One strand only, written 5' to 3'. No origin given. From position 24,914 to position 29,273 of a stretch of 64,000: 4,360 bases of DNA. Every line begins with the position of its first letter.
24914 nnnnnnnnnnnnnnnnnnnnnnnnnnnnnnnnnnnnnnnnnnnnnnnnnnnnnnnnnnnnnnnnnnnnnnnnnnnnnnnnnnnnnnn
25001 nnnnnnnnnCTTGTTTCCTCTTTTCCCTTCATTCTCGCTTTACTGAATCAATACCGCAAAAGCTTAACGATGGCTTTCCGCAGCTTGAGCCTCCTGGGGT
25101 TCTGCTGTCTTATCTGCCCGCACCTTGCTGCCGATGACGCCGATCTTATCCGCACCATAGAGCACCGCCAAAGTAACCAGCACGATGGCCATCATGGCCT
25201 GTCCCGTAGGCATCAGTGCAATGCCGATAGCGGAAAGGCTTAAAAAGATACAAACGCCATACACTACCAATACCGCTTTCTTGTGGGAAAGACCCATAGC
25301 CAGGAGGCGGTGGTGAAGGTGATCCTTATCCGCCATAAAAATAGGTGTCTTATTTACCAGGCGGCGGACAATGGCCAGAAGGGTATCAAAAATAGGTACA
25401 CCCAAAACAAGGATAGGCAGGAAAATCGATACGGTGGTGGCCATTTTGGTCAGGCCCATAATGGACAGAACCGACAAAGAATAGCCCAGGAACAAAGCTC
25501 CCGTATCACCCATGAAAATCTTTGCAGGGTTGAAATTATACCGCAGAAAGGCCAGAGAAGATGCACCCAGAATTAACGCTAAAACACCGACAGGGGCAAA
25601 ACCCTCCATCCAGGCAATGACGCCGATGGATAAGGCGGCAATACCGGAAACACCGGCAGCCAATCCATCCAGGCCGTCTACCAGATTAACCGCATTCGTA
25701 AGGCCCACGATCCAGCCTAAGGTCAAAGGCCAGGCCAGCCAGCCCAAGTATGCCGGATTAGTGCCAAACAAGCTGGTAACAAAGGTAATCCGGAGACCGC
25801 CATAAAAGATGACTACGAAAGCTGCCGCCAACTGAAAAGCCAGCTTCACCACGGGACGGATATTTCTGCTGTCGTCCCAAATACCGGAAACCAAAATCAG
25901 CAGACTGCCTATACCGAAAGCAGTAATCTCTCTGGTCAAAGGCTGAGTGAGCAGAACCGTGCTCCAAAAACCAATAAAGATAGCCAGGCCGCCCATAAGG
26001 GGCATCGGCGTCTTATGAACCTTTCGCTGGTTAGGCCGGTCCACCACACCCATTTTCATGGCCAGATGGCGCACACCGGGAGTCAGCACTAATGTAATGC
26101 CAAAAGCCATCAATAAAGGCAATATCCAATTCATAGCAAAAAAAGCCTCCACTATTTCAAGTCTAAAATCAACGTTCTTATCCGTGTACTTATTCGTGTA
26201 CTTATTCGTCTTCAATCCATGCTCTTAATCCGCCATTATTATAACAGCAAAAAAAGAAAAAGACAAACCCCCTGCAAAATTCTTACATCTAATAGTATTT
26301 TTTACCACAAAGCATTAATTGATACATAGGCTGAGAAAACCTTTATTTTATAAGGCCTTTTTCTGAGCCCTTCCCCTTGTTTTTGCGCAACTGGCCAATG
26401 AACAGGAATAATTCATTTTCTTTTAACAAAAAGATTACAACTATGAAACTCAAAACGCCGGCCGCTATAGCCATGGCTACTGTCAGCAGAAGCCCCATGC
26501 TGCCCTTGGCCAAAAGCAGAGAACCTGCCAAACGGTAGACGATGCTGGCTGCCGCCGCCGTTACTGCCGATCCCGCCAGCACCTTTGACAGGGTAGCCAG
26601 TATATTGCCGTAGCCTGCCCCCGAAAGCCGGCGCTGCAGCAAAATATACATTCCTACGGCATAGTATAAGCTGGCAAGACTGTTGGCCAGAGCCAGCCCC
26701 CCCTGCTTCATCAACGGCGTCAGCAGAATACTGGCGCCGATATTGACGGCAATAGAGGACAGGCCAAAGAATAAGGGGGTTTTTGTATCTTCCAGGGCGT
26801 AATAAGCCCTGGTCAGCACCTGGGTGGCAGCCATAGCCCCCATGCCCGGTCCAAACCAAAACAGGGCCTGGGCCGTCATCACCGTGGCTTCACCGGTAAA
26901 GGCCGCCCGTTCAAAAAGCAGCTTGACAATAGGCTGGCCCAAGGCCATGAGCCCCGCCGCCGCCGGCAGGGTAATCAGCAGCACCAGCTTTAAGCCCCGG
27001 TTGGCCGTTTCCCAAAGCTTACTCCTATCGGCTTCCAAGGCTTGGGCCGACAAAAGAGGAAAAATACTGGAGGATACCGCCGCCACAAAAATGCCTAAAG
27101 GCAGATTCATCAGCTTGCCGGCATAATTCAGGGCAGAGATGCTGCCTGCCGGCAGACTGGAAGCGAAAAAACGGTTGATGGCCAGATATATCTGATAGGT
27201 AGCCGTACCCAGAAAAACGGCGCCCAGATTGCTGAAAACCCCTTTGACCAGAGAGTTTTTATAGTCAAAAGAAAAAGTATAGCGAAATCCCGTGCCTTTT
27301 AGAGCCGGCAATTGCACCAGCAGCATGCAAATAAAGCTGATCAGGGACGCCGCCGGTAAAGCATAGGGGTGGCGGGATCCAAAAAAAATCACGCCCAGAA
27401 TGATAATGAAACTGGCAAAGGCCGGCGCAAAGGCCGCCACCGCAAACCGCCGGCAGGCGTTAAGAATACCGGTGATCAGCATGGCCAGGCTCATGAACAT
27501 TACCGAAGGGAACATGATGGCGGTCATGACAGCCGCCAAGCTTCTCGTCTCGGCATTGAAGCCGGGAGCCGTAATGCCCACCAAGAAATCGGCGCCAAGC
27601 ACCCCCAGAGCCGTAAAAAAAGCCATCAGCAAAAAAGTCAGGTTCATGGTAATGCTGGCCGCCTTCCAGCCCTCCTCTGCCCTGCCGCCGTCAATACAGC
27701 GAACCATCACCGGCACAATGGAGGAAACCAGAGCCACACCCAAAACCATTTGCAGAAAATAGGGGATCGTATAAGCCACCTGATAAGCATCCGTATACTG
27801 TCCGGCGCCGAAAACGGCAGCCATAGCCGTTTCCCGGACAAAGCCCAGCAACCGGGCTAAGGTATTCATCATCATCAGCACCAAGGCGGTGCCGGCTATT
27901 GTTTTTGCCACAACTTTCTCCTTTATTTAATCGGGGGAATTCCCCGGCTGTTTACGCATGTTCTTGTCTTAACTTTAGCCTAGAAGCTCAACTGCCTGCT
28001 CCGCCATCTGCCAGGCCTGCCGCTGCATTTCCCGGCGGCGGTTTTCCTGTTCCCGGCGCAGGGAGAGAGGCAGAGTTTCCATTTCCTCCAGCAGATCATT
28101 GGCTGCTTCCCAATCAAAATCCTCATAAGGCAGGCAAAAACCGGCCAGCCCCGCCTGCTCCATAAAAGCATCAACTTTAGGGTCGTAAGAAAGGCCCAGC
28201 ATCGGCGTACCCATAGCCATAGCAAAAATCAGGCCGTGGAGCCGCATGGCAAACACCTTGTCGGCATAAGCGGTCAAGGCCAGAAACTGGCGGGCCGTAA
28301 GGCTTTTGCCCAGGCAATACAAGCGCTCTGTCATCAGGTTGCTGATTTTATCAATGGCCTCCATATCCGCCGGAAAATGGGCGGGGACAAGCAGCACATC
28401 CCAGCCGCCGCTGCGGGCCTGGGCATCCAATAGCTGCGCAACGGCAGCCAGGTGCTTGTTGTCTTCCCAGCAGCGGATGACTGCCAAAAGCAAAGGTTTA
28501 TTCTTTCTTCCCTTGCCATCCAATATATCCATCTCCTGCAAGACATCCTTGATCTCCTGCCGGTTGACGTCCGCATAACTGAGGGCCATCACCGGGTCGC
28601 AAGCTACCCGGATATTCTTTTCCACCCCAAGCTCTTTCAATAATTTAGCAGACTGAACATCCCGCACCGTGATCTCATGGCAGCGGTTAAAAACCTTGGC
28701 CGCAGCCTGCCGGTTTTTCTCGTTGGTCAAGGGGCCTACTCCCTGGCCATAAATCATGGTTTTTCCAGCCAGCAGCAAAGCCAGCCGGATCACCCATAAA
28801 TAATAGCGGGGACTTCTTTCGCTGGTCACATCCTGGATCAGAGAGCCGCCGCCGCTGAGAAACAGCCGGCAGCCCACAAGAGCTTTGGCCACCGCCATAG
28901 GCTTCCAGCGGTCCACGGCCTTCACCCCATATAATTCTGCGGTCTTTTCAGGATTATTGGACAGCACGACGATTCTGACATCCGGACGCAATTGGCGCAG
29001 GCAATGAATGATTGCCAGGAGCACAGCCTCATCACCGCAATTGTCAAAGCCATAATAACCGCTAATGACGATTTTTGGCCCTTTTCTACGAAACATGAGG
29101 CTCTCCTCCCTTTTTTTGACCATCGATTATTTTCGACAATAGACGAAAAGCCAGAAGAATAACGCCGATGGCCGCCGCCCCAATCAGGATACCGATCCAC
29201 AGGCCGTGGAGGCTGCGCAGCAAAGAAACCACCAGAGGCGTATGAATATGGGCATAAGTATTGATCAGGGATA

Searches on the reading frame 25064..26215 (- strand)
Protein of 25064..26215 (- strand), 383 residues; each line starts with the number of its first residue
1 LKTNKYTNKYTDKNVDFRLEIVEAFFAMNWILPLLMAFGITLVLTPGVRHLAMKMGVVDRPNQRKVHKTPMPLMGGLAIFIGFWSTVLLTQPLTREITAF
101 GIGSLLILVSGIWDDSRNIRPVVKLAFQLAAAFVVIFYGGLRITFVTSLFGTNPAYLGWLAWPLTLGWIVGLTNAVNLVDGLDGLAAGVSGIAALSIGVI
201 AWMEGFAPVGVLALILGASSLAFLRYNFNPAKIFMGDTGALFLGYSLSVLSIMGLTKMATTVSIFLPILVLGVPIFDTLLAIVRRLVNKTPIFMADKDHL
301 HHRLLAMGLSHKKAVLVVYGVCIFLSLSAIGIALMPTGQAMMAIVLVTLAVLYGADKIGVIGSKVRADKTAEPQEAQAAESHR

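Call 58: search_protein_families(library=pfam, proteins=[window:25064-26215:-], max_evalue=0.00001)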
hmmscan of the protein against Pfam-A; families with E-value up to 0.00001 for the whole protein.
window:25064-26215:- (383 aa): 1 family
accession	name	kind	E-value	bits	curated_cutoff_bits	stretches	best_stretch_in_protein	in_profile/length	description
PF00953.26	Glycos_transf_4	-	1.1e-39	136.4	27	1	99-254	3-159/160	Glycosyl transferase family 4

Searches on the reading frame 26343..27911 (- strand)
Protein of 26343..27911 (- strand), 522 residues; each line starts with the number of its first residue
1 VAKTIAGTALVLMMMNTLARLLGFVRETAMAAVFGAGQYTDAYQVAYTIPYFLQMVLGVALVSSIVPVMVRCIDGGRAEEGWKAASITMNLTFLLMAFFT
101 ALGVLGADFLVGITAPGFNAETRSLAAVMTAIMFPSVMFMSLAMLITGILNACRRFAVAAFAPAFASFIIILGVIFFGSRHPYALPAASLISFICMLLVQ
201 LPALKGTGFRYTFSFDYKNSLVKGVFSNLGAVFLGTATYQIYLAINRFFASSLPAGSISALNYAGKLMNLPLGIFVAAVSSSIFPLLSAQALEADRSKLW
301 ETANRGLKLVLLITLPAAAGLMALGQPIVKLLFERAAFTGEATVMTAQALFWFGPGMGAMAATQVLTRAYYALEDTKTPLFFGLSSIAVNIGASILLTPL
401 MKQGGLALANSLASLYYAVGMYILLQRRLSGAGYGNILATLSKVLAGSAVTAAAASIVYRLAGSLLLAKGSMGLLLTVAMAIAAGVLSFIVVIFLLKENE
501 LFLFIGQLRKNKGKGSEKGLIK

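Call 58: search_protein_families(library=pfam, proteins=[window:26343-27911:-], max_evalue=0.00001)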
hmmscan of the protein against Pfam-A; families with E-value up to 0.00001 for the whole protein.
window:26343-27911:- (522 aa): 2 families
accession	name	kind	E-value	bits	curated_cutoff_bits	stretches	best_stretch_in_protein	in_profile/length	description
PF03023.19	MurJ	-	3.9e-90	303.1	27.4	1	30-475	1-445/451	Lipid II flippase MurJ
PF01554.23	MatE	-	4e-07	30.3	24.9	1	233-391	3-156/161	MatE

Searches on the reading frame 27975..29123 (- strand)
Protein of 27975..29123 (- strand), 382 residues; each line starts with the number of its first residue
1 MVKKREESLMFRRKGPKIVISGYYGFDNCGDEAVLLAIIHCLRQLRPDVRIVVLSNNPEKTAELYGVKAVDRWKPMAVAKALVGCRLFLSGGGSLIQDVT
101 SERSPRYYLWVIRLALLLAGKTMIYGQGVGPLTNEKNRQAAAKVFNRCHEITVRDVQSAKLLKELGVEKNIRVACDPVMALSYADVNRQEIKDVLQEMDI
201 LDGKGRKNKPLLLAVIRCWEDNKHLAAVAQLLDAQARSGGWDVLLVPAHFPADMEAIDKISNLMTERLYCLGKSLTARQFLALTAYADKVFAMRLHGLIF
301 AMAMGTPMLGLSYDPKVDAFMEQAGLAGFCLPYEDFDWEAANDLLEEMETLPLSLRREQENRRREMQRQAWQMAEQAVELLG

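Call 58: search_protein_families(library=pfam, proteins=[window:27975-29123:-], max_evalue=0.00001)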
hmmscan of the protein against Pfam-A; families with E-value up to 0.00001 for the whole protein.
window:27975-29123:- (382 aa): 1 family
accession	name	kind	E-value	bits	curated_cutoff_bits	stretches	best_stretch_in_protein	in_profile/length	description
PF04230.19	PS_pyruv_trans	-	5.4e-44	151.6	25.3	1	28-315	1-280/280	Polysaccharide pyruvyl transferase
